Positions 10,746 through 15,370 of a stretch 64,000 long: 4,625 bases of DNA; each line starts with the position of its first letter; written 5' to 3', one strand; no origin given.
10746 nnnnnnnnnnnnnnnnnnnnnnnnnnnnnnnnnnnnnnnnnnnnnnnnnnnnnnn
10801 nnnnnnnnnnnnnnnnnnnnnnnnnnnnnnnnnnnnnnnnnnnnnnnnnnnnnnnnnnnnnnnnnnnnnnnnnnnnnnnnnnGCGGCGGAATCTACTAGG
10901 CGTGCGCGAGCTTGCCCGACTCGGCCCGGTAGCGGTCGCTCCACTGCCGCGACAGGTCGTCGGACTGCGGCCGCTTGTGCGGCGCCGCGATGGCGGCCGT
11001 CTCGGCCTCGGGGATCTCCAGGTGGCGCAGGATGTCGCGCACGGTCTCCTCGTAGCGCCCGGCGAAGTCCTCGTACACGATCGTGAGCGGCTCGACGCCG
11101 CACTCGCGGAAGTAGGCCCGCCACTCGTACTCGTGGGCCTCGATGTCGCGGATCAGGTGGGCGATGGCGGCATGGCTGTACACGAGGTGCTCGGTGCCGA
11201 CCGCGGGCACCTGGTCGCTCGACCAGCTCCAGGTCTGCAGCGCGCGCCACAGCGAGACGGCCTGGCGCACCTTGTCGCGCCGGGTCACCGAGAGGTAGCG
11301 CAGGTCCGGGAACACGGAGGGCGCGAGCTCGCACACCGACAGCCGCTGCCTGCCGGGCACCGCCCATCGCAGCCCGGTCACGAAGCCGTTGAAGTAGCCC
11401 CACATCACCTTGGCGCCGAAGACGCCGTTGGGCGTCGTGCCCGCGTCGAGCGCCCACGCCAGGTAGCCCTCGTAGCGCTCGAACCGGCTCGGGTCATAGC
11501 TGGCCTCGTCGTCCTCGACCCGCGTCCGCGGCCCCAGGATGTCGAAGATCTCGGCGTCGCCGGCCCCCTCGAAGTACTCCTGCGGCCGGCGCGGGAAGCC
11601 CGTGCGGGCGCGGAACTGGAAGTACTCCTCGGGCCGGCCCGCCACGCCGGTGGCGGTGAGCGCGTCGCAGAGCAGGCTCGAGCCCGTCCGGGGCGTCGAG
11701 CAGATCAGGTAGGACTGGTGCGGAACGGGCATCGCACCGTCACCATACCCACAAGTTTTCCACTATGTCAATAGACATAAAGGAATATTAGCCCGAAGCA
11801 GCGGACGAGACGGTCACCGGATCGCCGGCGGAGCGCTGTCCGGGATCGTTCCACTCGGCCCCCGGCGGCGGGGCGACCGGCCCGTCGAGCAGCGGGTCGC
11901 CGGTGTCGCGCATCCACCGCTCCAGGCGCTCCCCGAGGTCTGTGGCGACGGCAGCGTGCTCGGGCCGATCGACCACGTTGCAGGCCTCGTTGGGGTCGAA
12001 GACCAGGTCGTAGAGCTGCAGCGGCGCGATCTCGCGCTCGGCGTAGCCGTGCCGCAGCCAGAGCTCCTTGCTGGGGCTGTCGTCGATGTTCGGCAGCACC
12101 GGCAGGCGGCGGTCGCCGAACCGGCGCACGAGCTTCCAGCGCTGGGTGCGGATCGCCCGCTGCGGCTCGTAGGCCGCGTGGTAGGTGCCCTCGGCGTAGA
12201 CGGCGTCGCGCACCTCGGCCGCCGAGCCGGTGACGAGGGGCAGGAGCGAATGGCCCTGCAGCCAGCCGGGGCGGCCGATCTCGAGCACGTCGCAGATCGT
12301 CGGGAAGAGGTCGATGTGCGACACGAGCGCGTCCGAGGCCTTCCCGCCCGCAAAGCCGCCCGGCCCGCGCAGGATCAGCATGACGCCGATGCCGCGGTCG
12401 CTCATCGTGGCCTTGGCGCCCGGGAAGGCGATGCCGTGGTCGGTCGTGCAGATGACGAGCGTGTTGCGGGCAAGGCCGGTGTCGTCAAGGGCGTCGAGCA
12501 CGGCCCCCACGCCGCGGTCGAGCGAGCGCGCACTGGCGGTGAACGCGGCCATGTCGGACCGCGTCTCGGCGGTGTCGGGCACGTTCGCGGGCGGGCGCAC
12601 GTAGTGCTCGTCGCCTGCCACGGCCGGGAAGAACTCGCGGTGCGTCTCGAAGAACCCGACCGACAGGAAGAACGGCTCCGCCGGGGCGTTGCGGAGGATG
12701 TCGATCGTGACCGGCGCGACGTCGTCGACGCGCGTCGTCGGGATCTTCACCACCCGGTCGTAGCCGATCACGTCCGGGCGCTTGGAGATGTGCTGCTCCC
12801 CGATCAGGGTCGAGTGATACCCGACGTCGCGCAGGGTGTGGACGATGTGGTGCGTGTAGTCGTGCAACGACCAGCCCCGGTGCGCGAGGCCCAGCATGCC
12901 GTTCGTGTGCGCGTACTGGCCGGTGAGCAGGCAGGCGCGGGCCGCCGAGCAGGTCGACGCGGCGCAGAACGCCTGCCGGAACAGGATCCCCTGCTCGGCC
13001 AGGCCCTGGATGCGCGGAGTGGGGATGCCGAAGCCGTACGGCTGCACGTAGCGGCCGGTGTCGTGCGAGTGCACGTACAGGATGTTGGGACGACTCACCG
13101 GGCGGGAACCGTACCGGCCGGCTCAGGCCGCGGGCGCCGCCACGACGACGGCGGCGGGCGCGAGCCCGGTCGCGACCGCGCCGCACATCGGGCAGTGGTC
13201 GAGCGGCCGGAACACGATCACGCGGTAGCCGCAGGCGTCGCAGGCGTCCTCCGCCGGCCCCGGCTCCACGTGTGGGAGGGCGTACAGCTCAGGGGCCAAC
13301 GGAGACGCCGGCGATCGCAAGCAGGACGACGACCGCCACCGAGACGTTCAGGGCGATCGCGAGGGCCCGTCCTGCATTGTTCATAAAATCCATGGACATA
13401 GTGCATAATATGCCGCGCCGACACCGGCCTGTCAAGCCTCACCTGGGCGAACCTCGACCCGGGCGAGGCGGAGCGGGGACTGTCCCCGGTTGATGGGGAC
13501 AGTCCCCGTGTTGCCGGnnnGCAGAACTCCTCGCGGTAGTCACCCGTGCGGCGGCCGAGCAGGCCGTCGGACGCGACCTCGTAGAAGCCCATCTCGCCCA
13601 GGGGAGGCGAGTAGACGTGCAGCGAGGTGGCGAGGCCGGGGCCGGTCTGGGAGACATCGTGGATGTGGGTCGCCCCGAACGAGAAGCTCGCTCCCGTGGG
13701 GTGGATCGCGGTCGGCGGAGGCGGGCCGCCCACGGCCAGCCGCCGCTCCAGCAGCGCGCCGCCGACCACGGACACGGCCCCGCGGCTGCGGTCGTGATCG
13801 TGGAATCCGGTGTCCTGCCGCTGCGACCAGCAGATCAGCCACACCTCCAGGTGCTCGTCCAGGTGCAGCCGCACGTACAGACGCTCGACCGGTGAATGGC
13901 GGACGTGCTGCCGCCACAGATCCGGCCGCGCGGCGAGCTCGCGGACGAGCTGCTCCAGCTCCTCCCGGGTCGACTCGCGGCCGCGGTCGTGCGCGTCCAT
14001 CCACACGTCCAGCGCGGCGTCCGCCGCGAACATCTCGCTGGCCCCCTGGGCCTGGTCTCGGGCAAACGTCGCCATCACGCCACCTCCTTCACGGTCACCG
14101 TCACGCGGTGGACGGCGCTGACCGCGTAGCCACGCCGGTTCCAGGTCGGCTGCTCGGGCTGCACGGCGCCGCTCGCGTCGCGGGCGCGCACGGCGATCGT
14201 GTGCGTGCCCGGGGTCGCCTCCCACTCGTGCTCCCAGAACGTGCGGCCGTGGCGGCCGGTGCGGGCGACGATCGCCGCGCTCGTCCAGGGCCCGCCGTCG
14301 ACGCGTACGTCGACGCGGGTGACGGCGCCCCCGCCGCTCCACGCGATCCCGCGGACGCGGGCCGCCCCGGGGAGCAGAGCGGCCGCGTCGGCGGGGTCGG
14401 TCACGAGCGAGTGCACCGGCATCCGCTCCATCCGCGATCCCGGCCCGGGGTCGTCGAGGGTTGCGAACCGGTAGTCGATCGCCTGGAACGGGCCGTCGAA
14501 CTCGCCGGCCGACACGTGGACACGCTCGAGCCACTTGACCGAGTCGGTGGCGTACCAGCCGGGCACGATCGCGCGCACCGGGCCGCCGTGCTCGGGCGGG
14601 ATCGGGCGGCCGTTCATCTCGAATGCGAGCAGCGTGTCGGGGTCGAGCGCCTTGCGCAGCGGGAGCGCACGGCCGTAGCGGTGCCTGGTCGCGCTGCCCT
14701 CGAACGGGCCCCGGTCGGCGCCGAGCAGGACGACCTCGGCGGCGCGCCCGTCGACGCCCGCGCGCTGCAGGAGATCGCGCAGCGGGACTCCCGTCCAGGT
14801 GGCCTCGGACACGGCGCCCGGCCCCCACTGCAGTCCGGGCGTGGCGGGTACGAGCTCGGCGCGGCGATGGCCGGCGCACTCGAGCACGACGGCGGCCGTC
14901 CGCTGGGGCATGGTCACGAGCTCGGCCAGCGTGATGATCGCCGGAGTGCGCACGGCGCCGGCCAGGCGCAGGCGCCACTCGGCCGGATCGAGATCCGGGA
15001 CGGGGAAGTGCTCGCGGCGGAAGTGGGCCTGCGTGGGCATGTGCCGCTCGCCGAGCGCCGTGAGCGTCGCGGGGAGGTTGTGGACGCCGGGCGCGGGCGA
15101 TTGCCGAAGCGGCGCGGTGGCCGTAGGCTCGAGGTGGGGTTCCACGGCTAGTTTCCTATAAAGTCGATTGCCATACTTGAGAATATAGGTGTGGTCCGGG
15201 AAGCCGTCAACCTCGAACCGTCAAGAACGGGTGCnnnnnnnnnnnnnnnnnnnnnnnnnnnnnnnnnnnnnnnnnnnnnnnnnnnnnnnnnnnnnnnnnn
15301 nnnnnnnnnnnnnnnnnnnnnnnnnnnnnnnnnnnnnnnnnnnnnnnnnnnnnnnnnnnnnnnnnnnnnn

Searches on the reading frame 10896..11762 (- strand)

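Call 7: search_protein_families(library=pfam, proteins=[window:10896-11762:-])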
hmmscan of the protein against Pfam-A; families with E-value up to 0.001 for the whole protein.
window:10896-11762:- (288 aa): 2 families
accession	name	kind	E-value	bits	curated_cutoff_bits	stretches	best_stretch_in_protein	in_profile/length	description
PF09037.16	Sulphotransf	-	2e-49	168.7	22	1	17-281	1-244/244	Stf0 sulphotransferase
PF13469.12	Sulfotransfer_3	-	1.7e-07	32.1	27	1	20-251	4-213/216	Sulfotransferase family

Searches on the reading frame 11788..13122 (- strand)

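Call 7: search_protein_families(library=pfam, proteins=[window:11788-13122:-])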
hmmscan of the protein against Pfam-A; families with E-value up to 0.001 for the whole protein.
window:11788-13122:- (444 aa): 4 families
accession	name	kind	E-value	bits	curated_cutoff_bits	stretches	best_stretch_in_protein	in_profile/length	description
PF00884.28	Sulfatase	-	1.8e-39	136.3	25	1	12-281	1-300/301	Sulfatase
PF16347.10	SGSH_C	-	3.2e-18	66.8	29.3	1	237-337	8-112/154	N-sulphoglucosamine sulphohydrolase, C-terminal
PF01663.27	Phosphodiest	-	1.9e-07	31.5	23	1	193-232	183-222/342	Type I phosphodiesterase / nucleotide pyrophosphatase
PF11415.14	Toxin_37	-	0.00057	20.1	25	0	42-59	12-29/35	Antifungal peptide termicin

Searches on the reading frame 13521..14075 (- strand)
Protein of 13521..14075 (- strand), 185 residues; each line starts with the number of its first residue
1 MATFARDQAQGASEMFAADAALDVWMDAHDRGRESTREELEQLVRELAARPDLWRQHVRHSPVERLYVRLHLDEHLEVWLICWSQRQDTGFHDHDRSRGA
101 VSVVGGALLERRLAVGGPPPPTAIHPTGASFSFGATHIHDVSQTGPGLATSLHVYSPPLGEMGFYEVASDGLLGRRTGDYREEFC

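Call 79: search_protein_families(library=pfam, proteins=[window:13521-14075:-], max_evalue=0.0001)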
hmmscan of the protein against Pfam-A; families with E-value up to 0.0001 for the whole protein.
window:13521-14075:- (185 aa): 1 family
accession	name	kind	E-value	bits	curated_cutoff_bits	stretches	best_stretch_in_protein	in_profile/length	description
PF05995.18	CDO_I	-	1.2e-12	48.1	23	1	38-163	31-165/170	Cysteine dioxygenase type I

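Call 82: search_solved_structures(query=window:13521-14075:-, max_evalue=0.01, show_alignments=1)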
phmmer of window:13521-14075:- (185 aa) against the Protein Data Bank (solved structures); distinct sequences matched with E-value up to 0.01: 26.
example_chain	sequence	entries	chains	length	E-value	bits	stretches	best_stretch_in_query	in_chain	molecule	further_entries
8qfl_A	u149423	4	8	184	2.8e-34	121.7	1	33-183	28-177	Cysteine dioxygenase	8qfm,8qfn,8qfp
8qfr_A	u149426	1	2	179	2.9e-34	121.7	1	33-183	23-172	Cysteine dioxygenase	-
8qfo_A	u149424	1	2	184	9.2e-34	120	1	33-183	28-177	Cysteine dioxygenase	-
8qfq_A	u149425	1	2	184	5e-33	117.6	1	33-183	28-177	Cysteine dioxygenase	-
3eqe_A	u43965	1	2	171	3.7e-05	26.8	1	62-168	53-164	Putative cystein dioxygenase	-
4qm8_A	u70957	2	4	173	3.7e-05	26.7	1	62-168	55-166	Cysteine dioxygenase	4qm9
4ubg_A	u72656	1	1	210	3.9e-05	26.7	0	32-110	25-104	Cysteine dioxygenase type 1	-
8vl9_D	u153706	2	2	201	0.00014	24.8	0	32-112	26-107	Cysteine dioxygenase type 1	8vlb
2ic1_A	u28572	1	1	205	0.00016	24.7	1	32-161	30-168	Cysteine dioxygenase type 1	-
6bgf_A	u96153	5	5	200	0.00019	24.4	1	32-161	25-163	Cysteine dioxygenase type 1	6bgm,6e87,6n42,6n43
4pix_A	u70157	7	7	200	0.00022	24.2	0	32-110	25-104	Cysteine dioxygenase type 1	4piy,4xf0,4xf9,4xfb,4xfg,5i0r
2atf_A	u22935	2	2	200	0.00054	23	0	32-110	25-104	Cysteine dioxygenase type I | Cysteine dioxygenase type 1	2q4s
2b5h_A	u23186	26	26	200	0.00054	22.9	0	32-110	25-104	Cysteine dioxygenase type I | Cysteine dioxygenase type 1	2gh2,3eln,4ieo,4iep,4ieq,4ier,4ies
4yyo_A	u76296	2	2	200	0.00054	22.9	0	32-110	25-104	Cysteine dioxygenase type 1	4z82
6u4l_A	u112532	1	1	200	0.00056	22.9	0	32-110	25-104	Cysteine dioxygenase type 1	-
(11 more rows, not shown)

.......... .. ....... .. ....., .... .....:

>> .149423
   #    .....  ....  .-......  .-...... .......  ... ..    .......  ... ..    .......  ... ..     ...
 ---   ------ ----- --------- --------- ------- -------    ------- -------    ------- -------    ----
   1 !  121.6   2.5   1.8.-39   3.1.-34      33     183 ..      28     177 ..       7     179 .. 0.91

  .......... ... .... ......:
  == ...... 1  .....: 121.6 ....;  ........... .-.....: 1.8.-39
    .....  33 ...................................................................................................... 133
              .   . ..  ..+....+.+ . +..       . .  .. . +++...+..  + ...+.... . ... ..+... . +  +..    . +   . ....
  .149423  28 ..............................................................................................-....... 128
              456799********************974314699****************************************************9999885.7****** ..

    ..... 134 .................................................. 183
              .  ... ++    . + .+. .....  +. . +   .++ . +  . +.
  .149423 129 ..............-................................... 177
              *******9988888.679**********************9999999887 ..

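Call 94: predict_structure(protein=window:13521-14075:-)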
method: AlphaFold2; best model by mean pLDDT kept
length: 185 residues; sequences in the alignment: 1
mean_pLDDT: 40.9   pTM: 0.30
mean pLDDT of the five models: 40.9, 36.5, 35.8, 34.8, 31.9
residues with pLDDT >= 90: 0; 70-90: 0; 50-70: 15; < 50: 170
segments of 3 or more residues with pLDDT < 50: 1-22, 26-41, 48-79, 81-151, 153-163, 167-174, 179-185
pLDDT, mean of each block of 10 residues (from residue 1): 32 40 47 43 50 39 43 48 41 34 38 41 37 38 36 41 46 43 38
secondary structure, 60 per line:
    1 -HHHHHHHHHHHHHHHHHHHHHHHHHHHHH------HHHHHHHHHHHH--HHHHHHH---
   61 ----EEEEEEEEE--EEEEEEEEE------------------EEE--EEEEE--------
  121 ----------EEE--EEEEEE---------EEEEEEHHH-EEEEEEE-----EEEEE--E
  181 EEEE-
elements in order: H2-30 H37-48 H51-57 E65-73 E76-84 E103-105 E108-112 E131-133 E136-141 E151-156 E161-167 E173-177 E180-184

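Call 96: fold_search(model_id=the predicted structure, library=pdb)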
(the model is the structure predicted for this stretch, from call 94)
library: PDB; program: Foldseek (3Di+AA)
matches with E <= 10: 657; with E <= 0.001: 0
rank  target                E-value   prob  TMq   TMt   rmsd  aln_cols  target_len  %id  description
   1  8qfp_B                2.2e-02  0.35  0.19  0.21  18.4       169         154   35  Ergothioneine dioxygenase from Thermocatellispora tengchongensis in complex with manganese and in presence of catalase (released 2023-12-27)
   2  8qfp_A                5.1e-02  0.23  0.17  0.20  18.0       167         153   34  Ergothioneine dioxygenase from Thermocatellispora tengchongensis in complex with manganese and in presence of catalase (released 2023-12-27)
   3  6ttu_T                8.4e-02  0.13  0.16  0.10  18.0       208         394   12  Ubiquitin Ligation to substrate by a cullin-RING E3 ligase at 3.7A resolution: NEDD8-CUL1-RBX1 N98R-SKP1-monomeric b-T (released 2020-02-12)
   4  5gll_A                1.7e-01  0.16  0.20  0.13  11.3       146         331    8  Crystal structure of CoXyl43, GH43 beta-xylosidase/alpha-arabinofuranosidase from a compostmicrobial metagenome, calci (released 2017-03-15)
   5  6wnx_D                1.8e-01  0.15  0.20  0.12  17.4       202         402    8  FBXW11-SKP1 in complex with a pSer33/pSer37 Beta-Catenin peptide (released 2020-05-06)
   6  5glk_A                1.9e-01  0.21  0.22  0.14   9.2       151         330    8  Crystal structure of CoXyl43, GH43 beta-xylosidase/alpha-arabinofuranosidase from a compost microbial metagenome, calc (released 2017-03-15)
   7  2gid_A                2.4e-01  0.13  0.18  0.21  13.1       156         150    8  Crystal structures of trypanosoma bruciei MRP1/MRP2 (released 2006-09-05)
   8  5glk_B                5.5e-01  0.14  0.23  0.15  10.1       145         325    8  Crystal structure of CoXyl43, GH43 beta-xylosidase/alpha-arabinofuranosidase from a compost microbial metagenome, calc (released 2017-03-15)
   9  6g6o_A                5.5e-01  0.10  0.17  0.12  15.7       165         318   12  Crystal structure of the computationally designed Ika8 protein: crystal packing No.1 in P63 (released 2018-11-28)
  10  8bo9_A                6.8e-01  0.09  0.18  0.19  16.6       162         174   10  NanoLuc-D9R/H57A/K89R mutant complexed with azacoelenterazine bound in intra-barrel catalytic site (released 2023-09-27)
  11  4mlg_I                8.5e-01  0.13  0.23  0.15  12.6       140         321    5  Structure of RS223-Beta-xylosidase (released 2014-09-17)
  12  7snt_B                1.0e+00  0.10  0.17  0.20  14.3       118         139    9  2.20A Resolution Structure of NanoLuc Luciferase with Bound Substrate Analog 3-methoxy-furimazine (released 2022-11-16)
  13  6zhe_H                1.1e+00  0.04  0.18  0.06  27.2       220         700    9  Cryo-EM structure of DNA-PK dimer (released 2020-10-21)
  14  5urm_A                1.1e+00  0.03  0.13  0.02  19.2       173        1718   10  Crystal structure of human BRR2 in complex with T-1206548 (released 2017-07-19)
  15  8ryo_A                1.3e+00  0.06  0.17  0.12  19.5       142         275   13  Structure of S2-198 TCR in complex with HLA-A*03:01 bound to ELFSYLIEK peptide (released 2024-09-04)
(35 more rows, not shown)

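Call 100: search_protein_families(library=ncbifam, proteins=[window:13521-14075:-], max_evalue=0.001)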
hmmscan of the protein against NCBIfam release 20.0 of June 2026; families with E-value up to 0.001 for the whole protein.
window:13521-14075:- (185 aa): 0 families

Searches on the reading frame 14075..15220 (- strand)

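Call 7: search_protein_families(library=pfam, proteins=[window:14075-15220:-])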
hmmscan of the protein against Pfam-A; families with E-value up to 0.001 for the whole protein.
window:14075-15220:- (381 aa): 3 families
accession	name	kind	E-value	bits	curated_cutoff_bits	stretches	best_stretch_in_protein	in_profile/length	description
PF00174.25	Oxidored_molyb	-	2.7e-56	190.2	24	1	71-244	1-168/169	Oxidoreductase molybdopterin binding domain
PF03404.22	Mo-co_dimer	-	5.7e-16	59.2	22.7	1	265-377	5-137/138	Mo-co oxidoreductase dimerisation domain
PF17957.7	Big_7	-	0.00026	22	24.1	1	273-344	5-70/70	Bacterial Ig domain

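Call 100: search_protein_families(library=ncbifam, proteins=[window:14075-15220:-], max_evalue=0.001)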
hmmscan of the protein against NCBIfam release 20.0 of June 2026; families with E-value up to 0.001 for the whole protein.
window:14075-15220:- (381 aa): 4 families
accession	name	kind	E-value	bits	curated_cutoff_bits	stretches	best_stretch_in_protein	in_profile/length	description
NF052245.1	SorA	equivalog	7.2e-61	206.1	600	1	62-377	72-396/396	SorA family sulfite dehydrogenase catalytic subunit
TIGR04555.1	sulfite_DH_soxC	equivalog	3.7e-57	194.1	420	1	61-372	88-391/408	sulfite dehydrogenase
NF052247.1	SorT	equivalog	4.7e-53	180.4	570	1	78-377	86-385/387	SorT family sulfite dehydrogenase catalytic subunit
NF003767.0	PRK05363.1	equivalog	1.9e-10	40.5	207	1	142-236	145-245/320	protein-methionine-sulfoxide reductase catalytic subunit MsrP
